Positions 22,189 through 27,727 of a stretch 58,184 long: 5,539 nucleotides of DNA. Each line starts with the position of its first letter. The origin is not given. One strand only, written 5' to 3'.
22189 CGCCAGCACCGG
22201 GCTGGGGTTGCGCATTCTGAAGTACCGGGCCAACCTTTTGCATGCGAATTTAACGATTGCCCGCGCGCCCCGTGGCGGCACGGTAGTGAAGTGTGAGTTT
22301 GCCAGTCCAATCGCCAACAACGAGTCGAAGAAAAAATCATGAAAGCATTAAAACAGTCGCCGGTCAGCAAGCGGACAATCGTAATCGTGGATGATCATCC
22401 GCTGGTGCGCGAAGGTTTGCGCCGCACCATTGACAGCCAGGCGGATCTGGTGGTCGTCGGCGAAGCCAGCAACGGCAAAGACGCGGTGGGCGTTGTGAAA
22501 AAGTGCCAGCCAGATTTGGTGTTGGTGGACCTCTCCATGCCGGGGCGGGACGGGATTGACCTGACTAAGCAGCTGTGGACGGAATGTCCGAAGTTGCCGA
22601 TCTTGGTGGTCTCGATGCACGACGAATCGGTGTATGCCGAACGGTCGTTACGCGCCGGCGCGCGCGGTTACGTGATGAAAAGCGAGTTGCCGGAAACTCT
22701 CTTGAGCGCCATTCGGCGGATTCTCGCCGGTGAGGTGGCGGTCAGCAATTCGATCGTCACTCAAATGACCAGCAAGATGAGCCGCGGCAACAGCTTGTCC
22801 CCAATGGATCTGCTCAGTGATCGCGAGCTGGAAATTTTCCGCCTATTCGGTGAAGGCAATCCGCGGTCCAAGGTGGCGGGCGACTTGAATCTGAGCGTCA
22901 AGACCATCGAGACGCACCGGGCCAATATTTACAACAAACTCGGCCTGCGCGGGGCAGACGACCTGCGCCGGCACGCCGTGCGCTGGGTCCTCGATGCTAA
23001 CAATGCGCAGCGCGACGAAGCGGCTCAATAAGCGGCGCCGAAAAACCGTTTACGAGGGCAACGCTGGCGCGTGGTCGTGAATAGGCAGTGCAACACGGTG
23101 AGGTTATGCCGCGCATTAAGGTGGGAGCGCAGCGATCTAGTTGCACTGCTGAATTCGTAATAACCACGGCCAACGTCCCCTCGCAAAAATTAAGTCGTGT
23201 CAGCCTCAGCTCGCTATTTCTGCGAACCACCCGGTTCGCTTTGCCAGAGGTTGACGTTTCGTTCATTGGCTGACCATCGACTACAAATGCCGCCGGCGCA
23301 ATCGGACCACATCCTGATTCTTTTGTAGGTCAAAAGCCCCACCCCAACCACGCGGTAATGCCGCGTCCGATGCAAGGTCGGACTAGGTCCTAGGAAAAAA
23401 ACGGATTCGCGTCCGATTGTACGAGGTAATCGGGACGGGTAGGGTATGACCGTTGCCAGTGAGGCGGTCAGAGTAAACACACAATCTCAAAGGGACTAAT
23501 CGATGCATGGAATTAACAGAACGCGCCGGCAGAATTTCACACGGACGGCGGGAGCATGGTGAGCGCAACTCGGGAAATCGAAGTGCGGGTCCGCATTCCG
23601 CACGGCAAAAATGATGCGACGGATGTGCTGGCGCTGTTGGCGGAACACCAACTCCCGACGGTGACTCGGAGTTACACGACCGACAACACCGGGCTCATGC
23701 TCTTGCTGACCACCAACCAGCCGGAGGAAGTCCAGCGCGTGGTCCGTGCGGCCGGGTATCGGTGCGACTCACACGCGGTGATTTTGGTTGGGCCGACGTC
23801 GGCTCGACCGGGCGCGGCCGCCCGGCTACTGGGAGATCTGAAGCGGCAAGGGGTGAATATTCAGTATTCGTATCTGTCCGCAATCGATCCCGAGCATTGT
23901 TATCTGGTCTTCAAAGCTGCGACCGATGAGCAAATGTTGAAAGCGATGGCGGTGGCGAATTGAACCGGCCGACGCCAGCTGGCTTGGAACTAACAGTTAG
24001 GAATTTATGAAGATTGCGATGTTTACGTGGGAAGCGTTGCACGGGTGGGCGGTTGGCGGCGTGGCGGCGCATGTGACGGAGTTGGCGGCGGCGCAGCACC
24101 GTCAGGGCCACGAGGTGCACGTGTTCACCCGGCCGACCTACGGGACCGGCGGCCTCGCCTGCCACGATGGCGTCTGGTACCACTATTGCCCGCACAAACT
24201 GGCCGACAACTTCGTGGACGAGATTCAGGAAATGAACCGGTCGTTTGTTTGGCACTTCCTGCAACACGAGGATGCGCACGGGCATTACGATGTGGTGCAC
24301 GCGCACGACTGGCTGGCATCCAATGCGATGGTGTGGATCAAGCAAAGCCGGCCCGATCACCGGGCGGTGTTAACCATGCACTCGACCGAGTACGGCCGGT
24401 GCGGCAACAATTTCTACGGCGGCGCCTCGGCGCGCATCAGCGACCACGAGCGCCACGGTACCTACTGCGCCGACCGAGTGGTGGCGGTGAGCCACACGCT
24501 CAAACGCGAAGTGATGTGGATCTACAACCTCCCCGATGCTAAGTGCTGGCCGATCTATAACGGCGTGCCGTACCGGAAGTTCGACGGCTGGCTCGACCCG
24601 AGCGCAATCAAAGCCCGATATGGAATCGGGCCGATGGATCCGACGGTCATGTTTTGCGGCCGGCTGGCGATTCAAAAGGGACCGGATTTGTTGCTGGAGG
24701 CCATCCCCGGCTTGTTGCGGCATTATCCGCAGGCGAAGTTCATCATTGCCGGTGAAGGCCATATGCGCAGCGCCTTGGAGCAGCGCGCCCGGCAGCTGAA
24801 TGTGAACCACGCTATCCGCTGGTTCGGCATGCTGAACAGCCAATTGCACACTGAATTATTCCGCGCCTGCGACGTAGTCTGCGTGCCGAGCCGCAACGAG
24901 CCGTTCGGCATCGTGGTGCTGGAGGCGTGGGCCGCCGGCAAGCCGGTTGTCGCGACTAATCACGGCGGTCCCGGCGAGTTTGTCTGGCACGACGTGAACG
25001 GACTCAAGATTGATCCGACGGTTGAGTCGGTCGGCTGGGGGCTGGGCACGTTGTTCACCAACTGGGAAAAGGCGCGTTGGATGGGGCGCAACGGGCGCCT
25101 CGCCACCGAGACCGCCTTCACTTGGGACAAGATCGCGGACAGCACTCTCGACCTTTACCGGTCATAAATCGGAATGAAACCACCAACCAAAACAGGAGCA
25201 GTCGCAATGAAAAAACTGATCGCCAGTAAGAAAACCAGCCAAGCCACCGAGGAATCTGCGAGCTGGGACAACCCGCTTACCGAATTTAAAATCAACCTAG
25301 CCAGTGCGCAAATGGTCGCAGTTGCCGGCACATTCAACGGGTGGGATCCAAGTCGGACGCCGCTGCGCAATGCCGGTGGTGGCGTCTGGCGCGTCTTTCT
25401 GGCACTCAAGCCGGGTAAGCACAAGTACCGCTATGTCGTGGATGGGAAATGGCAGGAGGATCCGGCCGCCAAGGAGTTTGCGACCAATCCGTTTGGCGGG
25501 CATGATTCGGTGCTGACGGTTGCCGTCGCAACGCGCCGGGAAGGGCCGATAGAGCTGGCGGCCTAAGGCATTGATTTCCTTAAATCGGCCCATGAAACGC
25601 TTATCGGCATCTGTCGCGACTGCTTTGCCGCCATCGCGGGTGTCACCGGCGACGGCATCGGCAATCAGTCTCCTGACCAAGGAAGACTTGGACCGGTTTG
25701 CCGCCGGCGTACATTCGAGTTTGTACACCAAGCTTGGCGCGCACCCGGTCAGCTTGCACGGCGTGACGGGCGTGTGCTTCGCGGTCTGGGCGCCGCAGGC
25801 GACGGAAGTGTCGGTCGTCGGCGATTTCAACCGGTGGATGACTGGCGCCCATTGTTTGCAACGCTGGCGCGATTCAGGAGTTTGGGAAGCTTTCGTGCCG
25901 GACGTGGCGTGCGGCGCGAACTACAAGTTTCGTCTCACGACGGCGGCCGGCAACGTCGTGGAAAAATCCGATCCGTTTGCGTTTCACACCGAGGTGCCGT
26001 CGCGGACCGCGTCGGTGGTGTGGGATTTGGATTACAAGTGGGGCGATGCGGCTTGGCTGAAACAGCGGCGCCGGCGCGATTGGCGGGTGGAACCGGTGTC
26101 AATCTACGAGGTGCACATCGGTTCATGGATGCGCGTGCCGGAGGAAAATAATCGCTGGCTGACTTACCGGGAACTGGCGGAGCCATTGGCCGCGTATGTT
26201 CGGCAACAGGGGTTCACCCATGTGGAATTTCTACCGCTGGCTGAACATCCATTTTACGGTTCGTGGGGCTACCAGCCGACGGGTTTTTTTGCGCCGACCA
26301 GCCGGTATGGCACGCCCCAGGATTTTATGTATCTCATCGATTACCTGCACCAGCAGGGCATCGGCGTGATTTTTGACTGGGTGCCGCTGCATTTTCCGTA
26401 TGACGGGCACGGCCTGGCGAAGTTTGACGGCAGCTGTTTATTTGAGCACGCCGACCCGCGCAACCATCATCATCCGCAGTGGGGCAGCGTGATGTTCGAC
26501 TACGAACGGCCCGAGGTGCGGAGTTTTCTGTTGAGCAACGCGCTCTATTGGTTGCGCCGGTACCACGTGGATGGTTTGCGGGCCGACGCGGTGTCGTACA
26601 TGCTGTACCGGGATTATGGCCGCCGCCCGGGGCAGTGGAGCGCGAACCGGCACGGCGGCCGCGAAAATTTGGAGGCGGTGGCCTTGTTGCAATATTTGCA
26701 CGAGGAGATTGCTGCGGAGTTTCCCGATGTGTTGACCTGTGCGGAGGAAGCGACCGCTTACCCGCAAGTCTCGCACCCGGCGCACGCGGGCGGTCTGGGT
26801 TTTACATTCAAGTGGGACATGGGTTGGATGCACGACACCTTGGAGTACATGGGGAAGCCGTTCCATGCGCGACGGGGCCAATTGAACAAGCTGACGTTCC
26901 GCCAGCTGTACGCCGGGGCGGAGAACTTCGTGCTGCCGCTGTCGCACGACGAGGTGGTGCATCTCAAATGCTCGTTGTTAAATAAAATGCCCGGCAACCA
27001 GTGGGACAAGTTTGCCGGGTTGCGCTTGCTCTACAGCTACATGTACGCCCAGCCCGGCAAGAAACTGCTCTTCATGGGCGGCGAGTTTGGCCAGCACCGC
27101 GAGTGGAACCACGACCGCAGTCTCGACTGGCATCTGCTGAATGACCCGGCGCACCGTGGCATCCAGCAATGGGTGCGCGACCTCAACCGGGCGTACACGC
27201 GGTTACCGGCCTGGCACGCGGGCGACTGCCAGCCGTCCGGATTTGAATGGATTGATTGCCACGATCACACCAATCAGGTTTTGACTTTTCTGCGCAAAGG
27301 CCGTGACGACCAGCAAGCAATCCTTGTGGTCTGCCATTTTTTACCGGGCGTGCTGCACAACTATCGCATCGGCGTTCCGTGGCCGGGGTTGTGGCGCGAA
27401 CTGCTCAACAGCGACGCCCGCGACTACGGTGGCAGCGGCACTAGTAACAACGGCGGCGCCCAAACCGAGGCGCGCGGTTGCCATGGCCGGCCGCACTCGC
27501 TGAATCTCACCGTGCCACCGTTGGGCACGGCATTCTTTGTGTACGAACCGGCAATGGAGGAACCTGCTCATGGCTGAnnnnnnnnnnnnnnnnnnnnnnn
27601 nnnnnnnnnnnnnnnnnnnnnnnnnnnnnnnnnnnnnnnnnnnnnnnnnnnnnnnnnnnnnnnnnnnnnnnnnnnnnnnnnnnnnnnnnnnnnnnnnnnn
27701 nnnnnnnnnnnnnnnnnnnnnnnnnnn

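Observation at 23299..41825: Invariant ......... box, six copies, all intergenic, five with a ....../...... hexamer exactly 16 nt upstream: signature of an uncharacterised regulon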

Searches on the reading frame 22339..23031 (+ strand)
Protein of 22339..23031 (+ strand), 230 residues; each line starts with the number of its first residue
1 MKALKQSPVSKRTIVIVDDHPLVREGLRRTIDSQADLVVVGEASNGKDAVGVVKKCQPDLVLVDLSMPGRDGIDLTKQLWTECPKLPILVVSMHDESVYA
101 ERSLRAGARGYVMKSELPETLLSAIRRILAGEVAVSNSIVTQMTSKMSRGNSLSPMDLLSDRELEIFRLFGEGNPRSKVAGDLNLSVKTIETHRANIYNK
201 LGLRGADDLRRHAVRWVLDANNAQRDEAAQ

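Call 28: search_protein_families(library=pfam, proteins=[window:22339-23031:+], max_evalue=0.01)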
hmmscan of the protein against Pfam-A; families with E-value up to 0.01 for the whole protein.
window:22339-23031:+ (230 aa): 2 families
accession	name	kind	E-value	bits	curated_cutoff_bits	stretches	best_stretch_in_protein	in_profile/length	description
PF00072.30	Response_reg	-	6.1e-30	104.1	30.2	1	14-126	1-111/111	Response regulator receiver domain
PF00196.25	GerE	-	7.8e-13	48.3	23.5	1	158-211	2-55/57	Bacterial regulatory proteins, luxR family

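Call 76: search_solved_structures(query=window:22339-23031:+, max_evalue=1e-10, show_alignments=0)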
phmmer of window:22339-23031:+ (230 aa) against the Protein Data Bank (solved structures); distinct sequences matched with E-value up to 1e-10: 48.
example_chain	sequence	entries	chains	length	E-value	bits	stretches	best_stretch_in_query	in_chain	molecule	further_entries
5hev_A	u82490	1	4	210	7e-34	120.5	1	14-204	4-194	Response regulator protein VraR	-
1a04_A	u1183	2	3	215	2.8e-33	118.6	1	12-205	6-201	NITRATE/NITRITE RESPONSE REGULATOR PROTEIN NARL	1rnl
7ve6_A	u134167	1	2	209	7.2e-33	117.2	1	14-204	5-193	Response regulator protein VraR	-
4gvp_A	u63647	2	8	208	7.7e-33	117.1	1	14-204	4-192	Response regulator protein vraR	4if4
3cz5_A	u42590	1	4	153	1.2e-26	96.9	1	10-148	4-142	Two-component response regulator, LuxR family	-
4yn8_A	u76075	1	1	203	2e-26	96.2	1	8-204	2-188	Response regulator ChrA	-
4ldz_A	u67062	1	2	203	2.7e-22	82.7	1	13-205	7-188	Transcriptional regulatory protein DesR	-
3c3w_A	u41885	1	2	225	3.6e-22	82.3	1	14-204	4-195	TWO COMPONENT TRANSCRIPTIONAL REGULATORY PROTEIN DEVR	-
5vxn_A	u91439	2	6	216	1.2e-21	80.5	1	12-205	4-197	Transcriptional regulatory protein RcsB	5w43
5o8y_A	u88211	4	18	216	1.2e-21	80.5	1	12-205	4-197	Transcriptional regulatory protein RcsB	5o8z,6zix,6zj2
6eo2_A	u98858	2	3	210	1.3e-21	80.5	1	12-205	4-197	Transcriptional regulatory protein RcsB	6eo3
9xzo_A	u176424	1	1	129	8.9e-21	77.7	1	14-130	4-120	De novo protein M1X0B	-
5f64_A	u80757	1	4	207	5.1e-20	75.2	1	14-214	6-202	Positive transcription regulator EvgA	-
8zwn_A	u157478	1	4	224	7e-20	74.8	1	14-214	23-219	DNA-binding transcriptional activator EvgA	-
3eul_A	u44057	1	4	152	4.2e-19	72.2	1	10-142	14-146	POSSIBLE NITRATE/NITRITE RESPONSE TRANSCRIPTIONAL REGULATORY PROTEIN NARL (DNA-binding res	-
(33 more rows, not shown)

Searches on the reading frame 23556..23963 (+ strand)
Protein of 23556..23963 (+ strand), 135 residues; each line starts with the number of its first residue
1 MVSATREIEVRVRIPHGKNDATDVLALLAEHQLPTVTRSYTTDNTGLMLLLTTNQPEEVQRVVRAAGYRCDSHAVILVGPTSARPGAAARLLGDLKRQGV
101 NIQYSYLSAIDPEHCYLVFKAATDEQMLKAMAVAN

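Call 9: search_protein_families(library=pfam, proteins=[window:23556-23963:+], max_evalue=0.01)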
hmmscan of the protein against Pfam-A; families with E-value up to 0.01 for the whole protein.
window:23556-23963:+ (135 aa): 1 family
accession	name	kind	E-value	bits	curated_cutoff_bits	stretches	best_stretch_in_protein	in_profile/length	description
PF19571.5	ACT_8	-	0.0043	17.3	23.5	1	23-126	19-120/141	ACT domain pair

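Call 16: find_homologous_proteins(query=window:23556-23963:+)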
Query window:23556-23963:+ (135 aa): 7 proteins with E <= 0.001 among 124 candidates.
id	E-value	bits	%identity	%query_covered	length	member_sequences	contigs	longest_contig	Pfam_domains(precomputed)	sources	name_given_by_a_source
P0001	1.6e-81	288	100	100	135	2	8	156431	-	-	-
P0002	5.6e-52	193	68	99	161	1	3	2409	-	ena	-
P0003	2.4e-50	188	66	99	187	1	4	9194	-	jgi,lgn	-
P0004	5.1e-50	187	68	96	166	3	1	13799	-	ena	-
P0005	7.4e-49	183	65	99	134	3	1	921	-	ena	-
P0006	1.4e-44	169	59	96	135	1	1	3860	PF01842.32,PF19571.6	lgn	-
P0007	5.8e-11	60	38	97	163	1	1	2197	-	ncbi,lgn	-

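Call 17: find_encoding_contigs(protein=P0004, flank=10000, max_places=3)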
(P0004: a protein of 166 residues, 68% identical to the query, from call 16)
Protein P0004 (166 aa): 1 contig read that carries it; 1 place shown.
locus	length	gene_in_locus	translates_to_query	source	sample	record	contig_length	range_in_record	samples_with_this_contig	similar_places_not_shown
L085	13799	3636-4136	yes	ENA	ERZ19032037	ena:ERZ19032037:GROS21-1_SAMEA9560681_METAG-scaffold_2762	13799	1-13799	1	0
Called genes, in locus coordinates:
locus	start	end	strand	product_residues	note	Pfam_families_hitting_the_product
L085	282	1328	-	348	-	-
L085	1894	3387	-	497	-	PF22842:Pel9A-like_beta_helix, PF13229:Beta_helix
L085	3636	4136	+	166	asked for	-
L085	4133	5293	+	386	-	PF08323:Glyco_transf_5 (weak), PF20706:GT4-conflict, PF13439:Glyco_transf_4, PF13579:Glyco_trans_4_4, PF08323:Glyco_transf_5, PF00534:Glycos_transf_1, PF13692:Glyco_trans_1_4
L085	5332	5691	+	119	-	PF02922:CBM_48, PF16561:AMPK1_CBM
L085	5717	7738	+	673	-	PF02922:CBM_48, PF00128:Alpha-amylase (weak), PF02806:Alpha-amylase_C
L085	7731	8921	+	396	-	PF03065:Glyco_hydro_57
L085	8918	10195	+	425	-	PF14701:hDGE_amylase, PF00128:Alpha-amylase (weak)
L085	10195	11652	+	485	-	-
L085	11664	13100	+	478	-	PF13426:PAS_9 (faint), PF08447:PAS_3, PF00989:PAS (weak), PF08448:PAS_4, PF13188:PAS_8 (weak), PF07730:HisKA_3, PF02518:HATPase_c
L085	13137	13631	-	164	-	PF04403:PqiA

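Call 18: find_encoding_contigs(protein=P0003, flank=10000, max_places=4)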
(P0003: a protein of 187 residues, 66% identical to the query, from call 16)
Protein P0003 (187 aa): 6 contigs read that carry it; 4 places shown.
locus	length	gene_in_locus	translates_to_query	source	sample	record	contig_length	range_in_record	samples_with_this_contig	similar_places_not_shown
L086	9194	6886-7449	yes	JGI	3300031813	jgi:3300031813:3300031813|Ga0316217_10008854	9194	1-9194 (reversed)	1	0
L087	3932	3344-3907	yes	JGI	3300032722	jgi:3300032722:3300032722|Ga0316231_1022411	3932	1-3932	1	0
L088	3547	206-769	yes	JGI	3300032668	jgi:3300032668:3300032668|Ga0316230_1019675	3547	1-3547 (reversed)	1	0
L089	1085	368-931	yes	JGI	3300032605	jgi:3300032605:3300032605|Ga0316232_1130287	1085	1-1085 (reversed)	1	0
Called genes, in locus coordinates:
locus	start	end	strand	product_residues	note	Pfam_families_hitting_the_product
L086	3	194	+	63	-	?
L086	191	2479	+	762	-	PF00072:Response_reg, PF00989:PAS, PF13426:PAS_9, PF08447:PAS_3, PF00989:PAS, PF08448:PAS_4, PF13426:PAS_9, PF07730:HisKA_3, +5 more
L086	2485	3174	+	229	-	PF00072:Response_reg, PF00196:GerE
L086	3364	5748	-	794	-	PF22842:Pel9A-like_beta_helix, PF13287:Fn3_assoc, PF13290:CHB_HEX_C_1, PF05345:He_PIG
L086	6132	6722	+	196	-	-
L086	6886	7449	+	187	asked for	-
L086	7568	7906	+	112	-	PF02922:CBM_48, PF16561:AMPK1_CBM, PF22058:X25_BaPul_like (weak)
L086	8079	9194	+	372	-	?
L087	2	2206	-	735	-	?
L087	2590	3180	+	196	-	-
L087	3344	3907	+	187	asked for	-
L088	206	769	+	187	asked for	-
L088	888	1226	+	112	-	PF02922:CBM_48, PF16561:AMPK1_CBM, PF22058:X25_BaPul_like (weak)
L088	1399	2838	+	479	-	PF13426:PAS_9 (faint), PF00989:PAS (faint), PF08447:PAS_3, PF13188:PAS_8 (faint), PF08448:PAS_4, PF07730:HisKA_3, PF13581:HATPase_c_2, PF02518:HATPase_c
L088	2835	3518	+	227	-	PF00072:Response_reg, PF08281:Sigma70_r4_2 (weak), PF00196:GerE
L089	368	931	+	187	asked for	-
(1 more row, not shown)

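Call 46: search_protein_families(library=ncbifam, proteins=[window:23556-23963:+], max_evalue=0.001)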
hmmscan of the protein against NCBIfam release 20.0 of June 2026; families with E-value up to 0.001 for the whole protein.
window:23556-23963:+ (135 aa): 0 families

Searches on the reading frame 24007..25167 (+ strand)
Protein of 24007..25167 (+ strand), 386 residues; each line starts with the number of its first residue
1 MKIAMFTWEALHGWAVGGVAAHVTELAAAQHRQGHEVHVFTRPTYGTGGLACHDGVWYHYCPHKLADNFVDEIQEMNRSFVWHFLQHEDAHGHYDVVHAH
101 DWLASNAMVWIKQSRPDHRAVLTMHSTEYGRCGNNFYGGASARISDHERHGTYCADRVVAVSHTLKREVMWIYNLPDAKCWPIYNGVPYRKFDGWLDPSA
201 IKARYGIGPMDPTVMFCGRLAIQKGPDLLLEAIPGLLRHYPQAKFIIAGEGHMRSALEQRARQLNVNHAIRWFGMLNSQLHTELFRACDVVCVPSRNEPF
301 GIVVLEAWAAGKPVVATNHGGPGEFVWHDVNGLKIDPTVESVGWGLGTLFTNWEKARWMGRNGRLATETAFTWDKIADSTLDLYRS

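Call 9: search_protein_families(library=pfam, proteins=[window:24007-25167:+], max_evalue=0.01)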
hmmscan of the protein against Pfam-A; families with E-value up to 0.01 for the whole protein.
window:24007-25167:+ (386 aa): 8 families
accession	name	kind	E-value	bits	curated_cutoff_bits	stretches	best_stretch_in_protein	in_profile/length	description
PF00534.26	Glycos_transf_1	-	1.3e-39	136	26.4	1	201-364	5-170/172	Glycosyl transferases group 1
PF13692.12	Glyco_trans_1_4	-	4.3e-31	108.5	27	1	212-338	2-127/142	Glycosyl transferases group 1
PF13439.12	Glyco_transf_4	-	6.9e-27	95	28.5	1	16-188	1-167/170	Glycosyltransferase Family 4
PF13579.12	Glyco_trans_4_4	-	1.1e-19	71.7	29.7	1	17-186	1-158/158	Glycosyl transferase 4-like domain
PF08323.17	Glyco_transf_5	-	1.6e-18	67.8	22.7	2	91-170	126-225/239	Starch synthase catalytic domain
PF20706.3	GT4-conflict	-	8.3e-14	51.8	26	1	95-340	83-334/385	Family 4 Glycosyltransferase in conflict systems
PF05693.19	Glycogen_syn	-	5.6e-05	22.4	27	0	79-131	130-181/639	Glycogen synthase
PF13524.12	Glyco_trans_1_2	-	0.0074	16.7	25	0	238-381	10-143/144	Glycosyl transferase-like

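Call 11: find_encoding_contigs(protein=window:24007-25167:+, flank=10000, max_places=6)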
Protein window:24007-25167:+ (386 aa): 9 contigs read that carry it; 5 places shown.
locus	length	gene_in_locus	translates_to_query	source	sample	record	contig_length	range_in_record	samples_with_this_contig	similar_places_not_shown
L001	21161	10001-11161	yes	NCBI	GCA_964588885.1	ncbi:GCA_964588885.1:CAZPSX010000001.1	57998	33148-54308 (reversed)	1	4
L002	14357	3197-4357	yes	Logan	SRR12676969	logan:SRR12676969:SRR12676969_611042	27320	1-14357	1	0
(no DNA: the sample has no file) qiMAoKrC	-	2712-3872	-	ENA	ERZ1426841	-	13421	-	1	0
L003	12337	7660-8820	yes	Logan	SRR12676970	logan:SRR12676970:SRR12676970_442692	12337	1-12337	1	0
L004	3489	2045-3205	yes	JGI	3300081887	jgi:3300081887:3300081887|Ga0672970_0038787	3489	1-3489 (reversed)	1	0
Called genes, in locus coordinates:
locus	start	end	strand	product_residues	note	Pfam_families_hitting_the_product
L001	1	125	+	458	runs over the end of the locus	PF01406:tRNA-synt_1e, PF09334:tRNA-synt_1g (faint), PF09190:DALR_2 (weak), PF23493:CysS_C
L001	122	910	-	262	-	PF07934:OGG_N, PF00730:HhH-GPD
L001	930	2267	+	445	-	PF01225:Mur_ligase, PF08245:Mur_ligase_M, PF02875:Mur_ligase_C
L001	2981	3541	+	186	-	PF00072:Response_reg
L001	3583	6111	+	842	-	PF01339:CheB_methylest, PF13596:PAS_10, PF00989:PAS, PF08448:PAS_4, PF13426:PAS_9, PF07568:HisKA_2, PF13581:HATPase_c_2 (weak), PF02518:HATPase_c, +1 more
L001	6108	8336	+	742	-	PF00072:Response_reg, PF00989:PAS, PF08448:PAS_4, PF13426:PAS_9, PF00989:PAS, PF08447:PAS_3, PF00989:PAS, PF08448:PAS_4, +7 more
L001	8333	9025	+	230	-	PF00072:Response_reg, PF00196:GerE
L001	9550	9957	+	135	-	-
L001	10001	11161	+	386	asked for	PF08323:Glyco_transf_5 (weak), PF13439:Glyco_transf_4, PF13579:Glyco_trans_4_4, PF08323:Glyco_transf_5, PF20706:GT4-conflict, PF00534:Glycos_transf_1, PF13692:Glyco_trans_1_4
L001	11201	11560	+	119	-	PF02922:CBM_48, PF16561:AMPK1_CBM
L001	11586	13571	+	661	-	PF22019:GlgB_N (weak), PF02922:CBM_48, PF00128:Alpha-amylase (faint), PF02806:Alpha-amylase_C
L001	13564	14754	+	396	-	PF03065:Glyco_hydro_57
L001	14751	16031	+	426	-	PF14701:hDGE_amylase, PF00128:Alpha-amylase (weak)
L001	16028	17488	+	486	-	-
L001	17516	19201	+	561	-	PF00343:Phosphorylase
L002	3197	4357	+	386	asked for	PF08323:Glyco_transf_5 (weak), PF13439:Glyco_transf_4, PF13579:Glyco_trans_4_4, PF08323:Glyco_transf_5, PF20706:GT4-conflict, PF00534:Glycos_transf_1, PF13692:Glyco_trans_1_4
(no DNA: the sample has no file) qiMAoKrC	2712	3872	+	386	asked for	PF08323:Glyco_transf_5 (weak), PF13439:Glyco_transf_4, PF13579:Glyco_trans_4_4, PF08323:Glyco_transf_5, PF20706:GT4-conflict, PF00534:Glycos_transf_1, PF13692:Glyco_trans_1_4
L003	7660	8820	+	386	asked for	PF08323:Glyco_transf_5 (weak), PF13439:Glyco_transf_4, PF13579:Glyco_trans_4_4, PF08323:Glyco_transf_5, PF20706:GT4-conflict, PF00534:Glycos_transf_1, PF13692:Glyco_trans_1_4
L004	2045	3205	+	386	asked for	PF08323:Glyco_transf_5 (weak), PF13439:Glyco_transf_4, PF13579:Glyco_trans_4_4, PF08323:Glyco_transf_5, PF20706:GT4-conflict, PF00534:Glycos_transf_1, PF13692:Glyco_trans_1_4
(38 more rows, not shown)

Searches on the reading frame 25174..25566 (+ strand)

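Call 9: search_protein_families(library=pfam, proteins=[window:25174-25566:+], max_evalue=0.01)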
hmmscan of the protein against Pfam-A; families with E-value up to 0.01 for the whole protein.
window:25174-25566:+ (130 aa): 3 families
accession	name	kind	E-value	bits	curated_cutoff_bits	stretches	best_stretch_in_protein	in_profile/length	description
PF16561.11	AMPK1_CBM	-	3.9e-13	49.8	26.8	1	44-116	10-79/85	Glycogen recognition site of AMP-activated protein kinase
PF02922.24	CBM_48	-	1.8e-10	41.4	22.4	1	35-106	12-81/83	Carbohydrate-binding module 48 (Isoamylase N-terminal domain)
PF22058.2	X25_BaPul_like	-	0.00051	20.5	27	1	51-100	12-63/87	Pullulanase X25 domain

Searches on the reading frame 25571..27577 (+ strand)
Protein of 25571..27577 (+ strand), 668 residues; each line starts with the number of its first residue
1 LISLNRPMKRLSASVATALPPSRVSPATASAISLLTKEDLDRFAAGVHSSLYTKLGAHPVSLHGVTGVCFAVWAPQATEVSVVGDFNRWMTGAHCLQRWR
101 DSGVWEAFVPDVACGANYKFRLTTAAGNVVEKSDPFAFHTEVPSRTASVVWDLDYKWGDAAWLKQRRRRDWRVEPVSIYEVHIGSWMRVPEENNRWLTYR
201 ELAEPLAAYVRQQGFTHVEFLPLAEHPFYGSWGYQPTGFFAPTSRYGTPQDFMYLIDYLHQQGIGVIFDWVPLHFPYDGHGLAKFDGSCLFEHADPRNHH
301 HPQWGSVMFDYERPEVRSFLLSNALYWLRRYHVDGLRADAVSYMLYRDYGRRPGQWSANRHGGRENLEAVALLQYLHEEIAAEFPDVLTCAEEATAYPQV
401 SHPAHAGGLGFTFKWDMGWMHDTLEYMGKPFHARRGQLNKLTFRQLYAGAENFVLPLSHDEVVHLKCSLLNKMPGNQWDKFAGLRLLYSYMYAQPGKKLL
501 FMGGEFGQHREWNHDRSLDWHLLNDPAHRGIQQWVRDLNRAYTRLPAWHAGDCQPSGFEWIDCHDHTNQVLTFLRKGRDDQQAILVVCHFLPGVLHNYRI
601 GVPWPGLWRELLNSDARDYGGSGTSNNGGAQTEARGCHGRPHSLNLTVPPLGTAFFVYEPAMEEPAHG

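Call 9: search_protein_families(library=pfam, proteins=[window:25571-27577:+], max_evalue=0.01)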
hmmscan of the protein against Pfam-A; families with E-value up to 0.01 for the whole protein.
window:25571-27577:+ (668 aa): 4 families
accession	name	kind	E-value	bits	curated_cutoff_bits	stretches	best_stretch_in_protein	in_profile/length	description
PF02806.24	Alpha-amylase_C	-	1.5e-24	86.6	21.2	1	560-658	1-94/95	Alpha amylase, C-terminal all-beta domain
PF02922.24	CBM_48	-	5.5e-22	78.3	22.4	1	54-137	1-83/83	Carbohydrate-binding module 48 (Isoamylase N-terminal domain)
PF00128.31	Alpha-amylase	-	2.1e-12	47.5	22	2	309-548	159-404/446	Alpha amylase, catalytic domain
PF22019.2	GlgB_N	-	6.2e-08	33.1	27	1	37-136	2-94/94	alpha-1,4-glucan branching enzyme GlgB, N-terminal domain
